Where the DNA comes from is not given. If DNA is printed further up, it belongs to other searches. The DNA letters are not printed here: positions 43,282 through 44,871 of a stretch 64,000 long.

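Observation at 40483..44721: Operon of six tandem VirB2/TrbC-like T4SS-pilin paralogs headed by an orphan solute-binding-protein-like lipoprotein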

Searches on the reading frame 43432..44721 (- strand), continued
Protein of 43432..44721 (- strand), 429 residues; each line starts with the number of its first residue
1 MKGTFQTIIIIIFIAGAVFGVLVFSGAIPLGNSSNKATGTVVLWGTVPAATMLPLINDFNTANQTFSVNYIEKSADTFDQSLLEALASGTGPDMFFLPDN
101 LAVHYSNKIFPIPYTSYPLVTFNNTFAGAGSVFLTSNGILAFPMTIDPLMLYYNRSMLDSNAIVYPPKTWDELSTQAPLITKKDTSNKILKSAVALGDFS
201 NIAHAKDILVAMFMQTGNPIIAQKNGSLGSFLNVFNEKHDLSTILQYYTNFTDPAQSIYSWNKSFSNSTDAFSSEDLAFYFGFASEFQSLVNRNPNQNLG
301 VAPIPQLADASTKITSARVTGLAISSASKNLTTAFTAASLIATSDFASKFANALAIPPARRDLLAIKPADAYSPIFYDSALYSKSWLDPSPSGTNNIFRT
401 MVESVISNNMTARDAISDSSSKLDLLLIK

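Call 61: find_homologous_proteins(query=P0254, max_evalue=1e-10)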
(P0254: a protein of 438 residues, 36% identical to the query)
Query P0254 (438 aa): 201 proteins with E <= 1e-10 among 8000 candidates; the best 120 are listed.
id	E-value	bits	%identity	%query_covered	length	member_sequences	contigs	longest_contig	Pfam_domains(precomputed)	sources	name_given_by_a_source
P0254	2.2e-288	973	100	100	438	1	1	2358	PF13416.12,PF01547.31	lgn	-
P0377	3.3e-121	423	44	100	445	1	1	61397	PF13416.12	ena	-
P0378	9.3e-103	362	40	98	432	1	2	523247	PF13416.12,PF01547.31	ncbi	ncbi:MAG: extracellular solute-binding protein [Candidatus Paceibacterota bacterium]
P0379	1.7e-100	355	39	99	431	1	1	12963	PF13416.12,PF01547.31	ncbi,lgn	ncbi:MAG: extracellular solute-binding protein [Candidatus Paceibacterota bacterium]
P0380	1.9e-97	345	39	99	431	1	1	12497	PF13416.12,PF01547.31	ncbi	-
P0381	2.6e-97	344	40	98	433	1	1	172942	PF13416.12,PF01547.31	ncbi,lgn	-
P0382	7.7e-97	343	38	99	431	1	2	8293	PF13416.12,PF01547.31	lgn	-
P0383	4.8e-96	340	39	98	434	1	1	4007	PF13416.12,PF01547.31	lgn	-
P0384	7.1e-96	340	39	99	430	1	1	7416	PF13416.12,PF01547.31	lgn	-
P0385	2.0e-95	338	39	98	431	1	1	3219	PF13416.12,PF01547.31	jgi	jgi:ABC-type glycerol-3-phosphate transport system substrate-binding protein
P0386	2.2e-92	328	38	99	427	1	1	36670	PF13416.12,PF01547.31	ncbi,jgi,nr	ncbi:MAG: hypothetical protein AB198_00715 [Parcubacteria bacterium C7867-003]|nr:MAG: hypothetical 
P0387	3.1e-92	328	38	99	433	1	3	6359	PF13416.12,PF01547.31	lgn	-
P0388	6.6e-92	326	37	97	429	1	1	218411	PF13416.12,PF01547.31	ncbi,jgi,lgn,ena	ncbi:MAG: extracellular solute-binding protein [Candidatus Paceibacterota bacterium]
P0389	1.4e-91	325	40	98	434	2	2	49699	PF13416.12,PF01547.31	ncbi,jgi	ncbi:MAG: hypothetical protein RL150_47 [Candidatus Parcubacteria bacterium]|jgi:ABC-type glycerol-3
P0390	1.4e-91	325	39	99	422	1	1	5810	PF13416.12,PF01547.31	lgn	-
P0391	1.5e-91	325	37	97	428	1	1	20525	PF13416.12,PF01547.31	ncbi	-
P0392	1.8e-91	325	39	98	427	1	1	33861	PF13416.12,PF01547.31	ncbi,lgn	-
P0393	7.3e-91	323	39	99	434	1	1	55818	PF13416.12,PF01547.31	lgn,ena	-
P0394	1.1e-90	322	38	98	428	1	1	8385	PF13416.12,PF01547.31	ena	-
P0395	9.8e-90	319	37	98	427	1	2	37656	PF13416.12,PF01547.31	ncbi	ncbi:MAG: extracellular solute-binding protein [Minisyncoccia bacterium]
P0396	1.3e-89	319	38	99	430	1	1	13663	PF13416.12,PF01547.31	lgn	-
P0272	1.4e-89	319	37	99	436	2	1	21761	PF13416.12,PF01547.31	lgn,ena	-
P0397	1.7e-89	319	38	98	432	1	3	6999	PF01547.31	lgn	-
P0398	1.9e-89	318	37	98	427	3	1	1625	PF13416.12,PF01547.31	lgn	-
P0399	1.9e-89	318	38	97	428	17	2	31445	PF13416.12,PF01547.31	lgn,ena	-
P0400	2.7e-89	318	36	99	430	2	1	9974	PF13416.12,PF01547.31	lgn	-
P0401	2.9e-89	318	37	97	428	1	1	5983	PF13416.12,PF01547.31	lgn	-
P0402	4.2e-89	317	38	98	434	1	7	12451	PF13416.12,PF01547.31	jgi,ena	-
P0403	4.2e-89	317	38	98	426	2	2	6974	PF13416.12,PF01547.31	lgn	-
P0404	4.8e-89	317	37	98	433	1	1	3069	PF13416.12,PF01547.31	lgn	-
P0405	6.0e-89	317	38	99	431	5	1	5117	PF13416.12,PF01547.31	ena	-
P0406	1.1e-88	316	38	97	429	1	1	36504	PF13416.12,PF01547.31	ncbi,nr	ncbi:MAG: ABC transporter substrate-binding protein [Candidatus Pacebacteria bacterium]|nr:ABC trans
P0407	1.1e-88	316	38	97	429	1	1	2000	PF13416.12,PF01547.31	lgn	-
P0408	1.1e-88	316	38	99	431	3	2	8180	PF13416.12,PF01547.31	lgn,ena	-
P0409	1.6e-88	315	37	99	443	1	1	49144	PF13416.12,PF01547.31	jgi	jgi:ABC-type glycerol-3-phosphate transport system substrate-binding protein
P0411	3.6e-88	314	37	98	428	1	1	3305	PF13416.12,PF01547.31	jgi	-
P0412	3.6e-88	314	37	99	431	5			PF13416.12,PF01547.31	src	-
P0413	4.8e-88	314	37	97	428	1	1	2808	PF13416.12,PF01547.31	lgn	-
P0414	5.3e-88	314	39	98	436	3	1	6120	PF13416.12,PF01547.31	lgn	-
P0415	7.5e-88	313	37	98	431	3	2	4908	PF13416.12,PF01547.31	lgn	-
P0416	8.1e-88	313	38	98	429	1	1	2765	PF13416.12,PF01547.31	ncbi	-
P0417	1.1e-87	313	39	97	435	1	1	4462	PF13416.12,PF01547.31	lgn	-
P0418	1.4e-87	312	36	99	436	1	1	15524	PF13416.12,PF01547.31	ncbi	-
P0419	3.3e-87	311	36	98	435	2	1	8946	PF13416.12,PF01547.31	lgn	-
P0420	3.4e-87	311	38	97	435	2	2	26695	PF13416.12,PF01547.31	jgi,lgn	-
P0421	3.5e-87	311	36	98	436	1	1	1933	PF13416.12,PF01547.31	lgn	-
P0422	4.1e-87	311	36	98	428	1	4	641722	PF13416.12,PF01547.31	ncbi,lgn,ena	-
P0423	4.3e-87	311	37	99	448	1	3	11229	PF13416.12,PF01547.31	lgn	-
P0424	4.7e-87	311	38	97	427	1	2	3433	PF13416.12,PF01547.31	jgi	jgi:ABC-type glycerol-3-phosphate transport system substrate-binding protein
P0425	4.7e-87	310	36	98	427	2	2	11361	PF13416.12,PF01547.31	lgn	-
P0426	4.7e-87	310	38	97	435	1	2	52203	PF13416.12,PF01547.31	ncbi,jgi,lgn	jgi:ABC-type glycerol-3-phosphate transport system substrate-binding protein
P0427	4.8e-87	310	36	99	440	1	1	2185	PF13416.12,PF01547.31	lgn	-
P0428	5.5e-87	310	37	98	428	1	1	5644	PF13416.12,PF01547.31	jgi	jgi:maltose-binding protein MalE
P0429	5.5e-87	310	37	97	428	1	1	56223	PF13416.12,PF01547.31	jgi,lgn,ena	-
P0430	1.1e-86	309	39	99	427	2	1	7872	PF13416.12,PF01547.31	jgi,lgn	jgi:multiple sugar transport system substrate-binding protein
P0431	1.2e-86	309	35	98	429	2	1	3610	PF13416.12,PF01547.31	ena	-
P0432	1.6e-86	309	38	98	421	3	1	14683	PF13416.12,PF01547.31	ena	-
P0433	1.7e-86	309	37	98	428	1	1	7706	PF13416.12,PF01547.31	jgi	jgi:ABC-type glycerol-3-phosphate transport system substrate-binding protein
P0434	2.0e-86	308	38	98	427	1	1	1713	PF13416.12,PF01547.31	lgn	-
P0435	3.3e-86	308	37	98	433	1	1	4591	PF13416.12,PF01547.31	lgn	-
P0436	3.7e-86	308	37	99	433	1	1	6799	PF13416.12,PF01547.31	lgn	-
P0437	3.9e-86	307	38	98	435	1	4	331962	PF13416.12,PF01547.31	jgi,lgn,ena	-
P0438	4.0e-86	307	37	98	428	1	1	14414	PF13416.12,PF01547.31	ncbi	-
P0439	6.3e-86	307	35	97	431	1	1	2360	PF13416.12,PF01547.31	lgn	-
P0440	7.7e-86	306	36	98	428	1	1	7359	PF13416.12,PF01547.31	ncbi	-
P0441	8.7e-86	306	36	99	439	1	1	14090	PF13416.12,PF01547.31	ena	-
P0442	1.9e-85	305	35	99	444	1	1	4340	PF13416.12,PF01547.31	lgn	-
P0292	2.1e-85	305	37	95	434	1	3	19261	PF13416.12,PF01547.31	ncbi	-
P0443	2.6e-85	305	36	97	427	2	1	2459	PF13416.12,PF01547.31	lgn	-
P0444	6.0e-85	304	37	97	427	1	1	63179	PF13416.12,PF01547.31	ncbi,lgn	-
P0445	6.8e-85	303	35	98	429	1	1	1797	PF13416.12,PF01547.31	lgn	-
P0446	1.2e-84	303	37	98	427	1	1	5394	PF13416.12,PF01547.31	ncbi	-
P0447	1.2e-84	303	37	99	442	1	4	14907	PF13416.12,PF01547.31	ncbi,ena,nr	ncbi:MAG: Uncharacterized protein G01um101448_876 [Parcubacteria group bacterium Gr01-1014_48]|nr:MA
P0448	1.3e-84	302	38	98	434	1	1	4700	PF13416.12,PF01547.31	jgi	-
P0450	1.5e-84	302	36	99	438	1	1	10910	PF13416.12,PF01547.31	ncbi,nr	ncbi:MAG: hypothetical protein BMS9Abin13_524 [Patescibacteria group bacterium]|nr:MAG: hypothetical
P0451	2.0e-84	302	39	100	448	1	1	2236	PF13416.12,PF01547.31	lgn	-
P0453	2.8e-84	301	37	97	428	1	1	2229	PF13416.12,PF01547.31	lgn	-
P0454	5.4e-84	300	36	99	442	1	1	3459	PF13416.12,PF01547.31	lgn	-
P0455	1.0e-83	300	37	97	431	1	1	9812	PF13416.12,PF01547.31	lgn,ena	-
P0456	1.2e-83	299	38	99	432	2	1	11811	PF13416.12,PF01547.31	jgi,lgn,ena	-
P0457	1.3e-83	299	38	97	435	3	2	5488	PF13416.12,PF01547.31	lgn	-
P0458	2.5e-83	298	36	98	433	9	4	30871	PF13416.12,PF01547.31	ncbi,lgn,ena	-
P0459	5.0e-83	297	35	98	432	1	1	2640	PF13416.12,PF01547.31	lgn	-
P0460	7.9e-83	297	36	98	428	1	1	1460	PF13416.12,PF01547.31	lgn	-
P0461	8.1e-83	297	35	98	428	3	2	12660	PF13416.12,PF01547.31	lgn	-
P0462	1.1e-82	296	37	99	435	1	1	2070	PF13416.12,PF01547.31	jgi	-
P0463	1.6e-82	296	35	98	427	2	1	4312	PF13416.12,PF01547.31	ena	-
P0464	4.2e-82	294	38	97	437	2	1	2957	PF13416.12,PF01547.31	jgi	jgi:ABC-type glycerol-3-phosphate transport system substrate-binding protein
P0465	6.9e-82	293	35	99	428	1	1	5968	PF13416.12,PF01547.31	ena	-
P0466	1.0e-81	293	37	99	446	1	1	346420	PF01547.31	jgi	jgi:multiple sugar transport system substrate-binding protein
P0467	2.0e-81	292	35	97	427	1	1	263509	PF13416.12,PF01547.31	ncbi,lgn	ncbi:MAG: extracellular solute-binding protein [Patescibacteria group bacterium]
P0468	2.1e-81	292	36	97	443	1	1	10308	PF13416.12,PF01547.31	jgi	jgi:ABC-type glycerol-3-phosphate transport system substrate-binding protein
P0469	5.1e-81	291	37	99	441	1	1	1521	PF13416.12,PF01547.31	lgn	-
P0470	5.2e-81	291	35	99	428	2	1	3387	PF13416.12,PF01547.31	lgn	-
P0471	6.9e-81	290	35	99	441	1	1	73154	PF13416.12,PF01547.31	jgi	jgi:ABC-type glycerol-3-phosphate transport system substrate-binding protein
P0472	8.3e-81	290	36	99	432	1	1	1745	PF13416.12,PF01547.31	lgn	-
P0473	8.6e-81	290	38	98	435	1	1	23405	PF01547.31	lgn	-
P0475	2.8e-80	288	36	97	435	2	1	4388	PF13416.12,PF01547.31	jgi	jgi:multiple sugar transport system substrate-binding protein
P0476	4.6e-80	287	36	98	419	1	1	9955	PF13416.12,PF01547.31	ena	-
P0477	4.6e-80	287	36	98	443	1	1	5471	PF13416.12,PF01547.31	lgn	-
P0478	6.5e-80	287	36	98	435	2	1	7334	PF13416.12,PF01547.31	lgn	-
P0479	8.7e-80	287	34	99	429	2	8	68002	PF13416.12,PF01547.31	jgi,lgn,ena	-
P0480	8.7e-80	287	36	99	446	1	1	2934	PF01547.31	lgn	-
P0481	9.3e-80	286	36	97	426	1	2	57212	PF13416.12,PF01547.31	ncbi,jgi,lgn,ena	-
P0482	1.1e-79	286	36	99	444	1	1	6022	PF13416.12,PF01547.31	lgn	-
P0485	1.2e-79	286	35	97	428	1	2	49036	PF13416.12,PF01547.31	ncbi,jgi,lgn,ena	-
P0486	1.4e-79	286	35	93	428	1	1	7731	PF13416.12,PF01547.31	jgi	jgi:ABC-type glycerol-3-phosphate transport system substrate-binding protein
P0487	1.6e-79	286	38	100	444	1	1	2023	PF13416.12,PF01547.31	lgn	-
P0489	5.1e-79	284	35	98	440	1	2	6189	PF13416.12,PF01547.31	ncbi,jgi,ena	ncbi:MAG: extracellular solute-binding protein [bacterium]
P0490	6.4e-79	284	34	97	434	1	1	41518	PF13416.12,PF01547.31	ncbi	-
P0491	8.7e-79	283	36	98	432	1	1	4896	PF13416.12,PF01547.31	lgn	-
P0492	1.1e-78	283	37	98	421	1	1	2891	PF13416.12,PF01547.31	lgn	-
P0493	1.9e-78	282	38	90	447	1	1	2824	PF13416.12,PF01547.31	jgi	jgi:ABC-type glycerol-3-phosphate transport system substrate-binding protein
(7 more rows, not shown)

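Call 62: find_encoding_contigs(protein=P0377, flank=10000, max_places=1)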
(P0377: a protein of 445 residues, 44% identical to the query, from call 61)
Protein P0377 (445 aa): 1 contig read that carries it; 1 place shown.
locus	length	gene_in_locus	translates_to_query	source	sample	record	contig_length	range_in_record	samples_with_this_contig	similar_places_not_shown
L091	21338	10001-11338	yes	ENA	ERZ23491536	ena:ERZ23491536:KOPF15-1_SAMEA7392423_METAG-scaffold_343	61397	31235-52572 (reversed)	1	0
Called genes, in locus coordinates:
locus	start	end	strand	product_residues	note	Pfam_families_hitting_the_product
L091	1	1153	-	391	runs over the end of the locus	PF11104:PilM_2 (faint), PF02491:SHS2_FTSA, PF14450:FtsA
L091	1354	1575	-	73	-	PF01165:Ribosomal_S21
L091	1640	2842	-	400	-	PF03129:HGTP_anticodon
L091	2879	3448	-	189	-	PF10502:Peptidase_S26, PF00717:Peptidase_S24 (weak)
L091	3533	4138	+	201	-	PF01195:Pept_tRNA_hydro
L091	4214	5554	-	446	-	PF21710:Spt6_S1 (faint), PF23459:S1_RRP5 (faint), PF00575:S1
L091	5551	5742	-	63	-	-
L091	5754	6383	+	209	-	PF13483:Lactamase_B_3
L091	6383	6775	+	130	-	-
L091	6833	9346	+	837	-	PF00521:DNA_topoisoIV, PF03989:DNA_gyraseA_C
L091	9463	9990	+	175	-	PF01135:PCMT, PF01209:Ubie_methyltran, PF01269:Fibrillarin, PF05175:MTS, PF06325:PrmA, PF13847:Methyltransf_31, PF08241:Methyltransf_11, PF08242:Methyltransf_12, +5 more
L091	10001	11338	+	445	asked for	PF13416:SBP_bac_8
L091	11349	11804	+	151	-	PF18895:T4SS_pilin (weak)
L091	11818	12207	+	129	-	PF04956:TrbC (weak), PF18895:T4SS_pilin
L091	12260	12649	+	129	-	PF18895:T4SS_pilin (weak)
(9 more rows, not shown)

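Call 63: find_encoding_contigs(protein=P0466, flank=10000, max_places=1)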
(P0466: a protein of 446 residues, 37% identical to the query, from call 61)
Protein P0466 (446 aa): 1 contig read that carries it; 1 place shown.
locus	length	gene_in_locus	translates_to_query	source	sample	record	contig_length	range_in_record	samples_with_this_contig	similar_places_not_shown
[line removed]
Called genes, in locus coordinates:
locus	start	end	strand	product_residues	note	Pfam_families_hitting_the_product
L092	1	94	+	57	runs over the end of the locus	-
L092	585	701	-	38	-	-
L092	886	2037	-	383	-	PF03129:HGTP_anticodon (weak)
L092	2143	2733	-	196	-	PF10502:Peptidase_S26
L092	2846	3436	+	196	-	PF01195:Pept_tRNA_hydro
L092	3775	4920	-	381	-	PF21543:CvfB_2nd (faint), PF21710:Spt6_S1 (faint), PF00575:S1, PF23459:S1_RRP5 (faint), PF00575:S1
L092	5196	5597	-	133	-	-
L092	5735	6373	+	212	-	PF13483:Lactamase_B_3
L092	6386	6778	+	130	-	-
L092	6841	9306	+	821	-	PF00521:DNA_topoisoIV, PF03989:DNA_gyraseA_C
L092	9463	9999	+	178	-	PF01135:PCMT (weak), PF01728:FtsJ (weak), PF01209:Ubie_methyltran, PF02390:Methyltransf_4 (weak), PF13847:Methyltransf_31, PF08241:Methyltransf_11, PF08242:Methyltransf_12, PF13649:Methyltransf_25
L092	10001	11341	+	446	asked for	PF01547:SBP_bac_1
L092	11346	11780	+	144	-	PF18895:T4SS_pilin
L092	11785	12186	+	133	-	PF18895:T4SS_pilin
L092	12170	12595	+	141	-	-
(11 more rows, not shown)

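Call 64: find_encoding_contigs(protein=P0386, flank=10000, max_places=1)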
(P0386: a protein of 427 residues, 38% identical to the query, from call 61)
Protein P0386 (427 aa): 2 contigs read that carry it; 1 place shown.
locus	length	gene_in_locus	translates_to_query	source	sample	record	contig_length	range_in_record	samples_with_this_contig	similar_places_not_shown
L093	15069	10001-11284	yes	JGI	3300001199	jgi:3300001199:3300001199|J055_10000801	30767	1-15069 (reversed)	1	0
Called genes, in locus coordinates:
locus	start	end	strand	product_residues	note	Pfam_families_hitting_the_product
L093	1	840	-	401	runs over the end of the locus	PF03129:HGTP_anticodon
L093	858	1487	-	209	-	PF10502:Peptidase_S26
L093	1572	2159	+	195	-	PF01195:Pept_tRNA_hydro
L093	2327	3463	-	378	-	PF21710:Spt6_S1 (faint), PF21543:CvfB_2nd (faint), PF00575:S1 (weak), PF23459:S1_RRP5 (faint), PF00575:S1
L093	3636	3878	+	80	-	-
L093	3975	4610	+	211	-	PF13483:Lactamase_B_3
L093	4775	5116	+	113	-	-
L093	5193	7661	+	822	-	PF00521:DNA_topoisoIV, PF03989:DNA_gyraseA_C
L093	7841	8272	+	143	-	-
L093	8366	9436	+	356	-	PF14378:PAP2_3, PF01569:PAP2 (weak)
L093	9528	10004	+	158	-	PF01209:Ubie_methyltran, PF08241:Methyltransf_11, PF08242:Methyltransf_12, PF13489:Methyltransf_23 (weak), PF13649:Methyltransf_25, PF13847:Methyltransf_31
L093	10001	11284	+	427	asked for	PF13416:SBP_bac_8, PF01547:SBP_bac_1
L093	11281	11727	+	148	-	PF18895:T4SS_pilin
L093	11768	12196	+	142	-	PF18895:T4SS_pilin (weak)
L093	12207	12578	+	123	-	PF18895:T4SS_pilin (weak)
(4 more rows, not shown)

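Call 69: search_protein_families(library=phrogs, proteins=[window:43432-44721:-], max_evalue=0.001)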
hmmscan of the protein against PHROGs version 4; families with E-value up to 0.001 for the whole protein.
window:43432-44721:- (429 aa): 0 families
